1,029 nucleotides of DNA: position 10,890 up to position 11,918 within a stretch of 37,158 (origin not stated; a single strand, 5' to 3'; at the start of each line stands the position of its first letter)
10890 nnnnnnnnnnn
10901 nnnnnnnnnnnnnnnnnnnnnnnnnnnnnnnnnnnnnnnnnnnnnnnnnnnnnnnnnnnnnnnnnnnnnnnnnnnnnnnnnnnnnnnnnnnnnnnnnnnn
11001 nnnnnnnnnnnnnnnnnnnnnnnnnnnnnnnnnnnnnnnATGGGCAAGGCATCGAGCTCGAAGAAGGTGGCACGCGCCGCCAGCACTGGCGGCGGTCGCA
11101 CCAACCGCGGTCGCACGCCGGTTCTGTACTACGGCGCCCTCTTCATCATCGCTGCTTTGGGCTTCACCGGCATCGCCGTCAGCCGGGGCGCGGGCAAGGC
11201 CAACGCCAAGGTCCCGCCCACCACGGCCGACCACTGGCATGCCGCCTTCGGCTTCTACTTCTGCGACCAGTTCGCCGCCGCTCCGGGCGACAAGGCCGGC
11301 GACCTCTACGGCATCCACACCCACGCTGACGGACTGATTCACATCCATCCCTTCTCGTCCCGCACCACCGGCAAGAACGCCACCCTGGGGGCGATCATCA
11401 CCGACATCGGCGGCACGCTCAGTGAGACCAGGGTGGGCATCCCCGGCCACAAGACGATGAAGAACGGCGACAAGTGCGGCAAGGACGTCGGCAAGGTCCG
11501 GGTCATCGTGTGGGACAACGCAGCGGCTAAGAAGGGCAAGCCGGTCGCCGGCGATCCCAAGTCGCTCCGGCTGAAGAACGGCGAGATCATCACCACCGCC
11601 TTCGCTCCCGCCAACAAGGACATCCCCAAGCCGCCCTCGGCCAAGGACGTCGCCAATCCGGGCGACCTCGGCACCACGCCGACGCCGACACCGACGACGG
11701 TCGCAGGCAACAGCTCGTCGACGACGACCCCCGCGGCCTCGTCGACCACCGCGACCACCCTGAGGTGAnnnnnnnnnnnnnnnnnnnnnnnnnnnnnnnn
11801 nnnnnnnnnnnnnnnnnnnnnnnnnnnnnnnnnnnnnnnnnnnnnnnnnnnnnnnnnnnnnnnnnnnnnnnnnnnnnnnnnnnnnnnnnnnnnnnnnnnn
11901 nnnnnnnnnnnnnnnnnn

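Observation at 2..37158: The repeat-tailed hydrolases are interleaved with genes that make and export a wall glycopolymer, suggesting a ligand/anchor pair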

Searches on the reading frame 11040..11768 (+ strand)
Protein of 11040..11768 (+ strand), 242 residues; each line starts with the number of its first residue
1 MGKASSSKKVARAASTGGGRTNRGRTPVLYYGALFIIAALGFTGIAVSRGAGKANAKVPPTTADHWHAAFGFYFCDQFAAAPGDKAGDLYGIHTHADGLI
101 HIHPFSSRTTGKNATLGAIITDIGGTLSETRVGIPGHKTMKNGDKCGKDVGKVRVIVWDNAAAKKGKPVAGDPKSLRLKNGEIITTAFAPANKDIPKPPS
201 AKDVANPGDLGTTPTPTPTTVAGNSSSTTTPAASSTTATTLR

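Call 6: search_protein_families(library=pfam, proteins=[window:11040-11768:+], max_evalue=0.01)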
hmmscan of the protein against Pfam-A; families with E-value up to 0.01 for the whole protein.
window:11040-11768:+ (242 aa): 0 families

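Call 14: search_protein_families(library=ncbifam, proteins=[window:11040-11768:+], max_evalue=0.01)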
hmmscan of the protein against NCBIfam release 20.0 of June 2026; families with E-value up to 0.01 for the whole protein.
window:11040-11768:+ (242 aa): 0 families
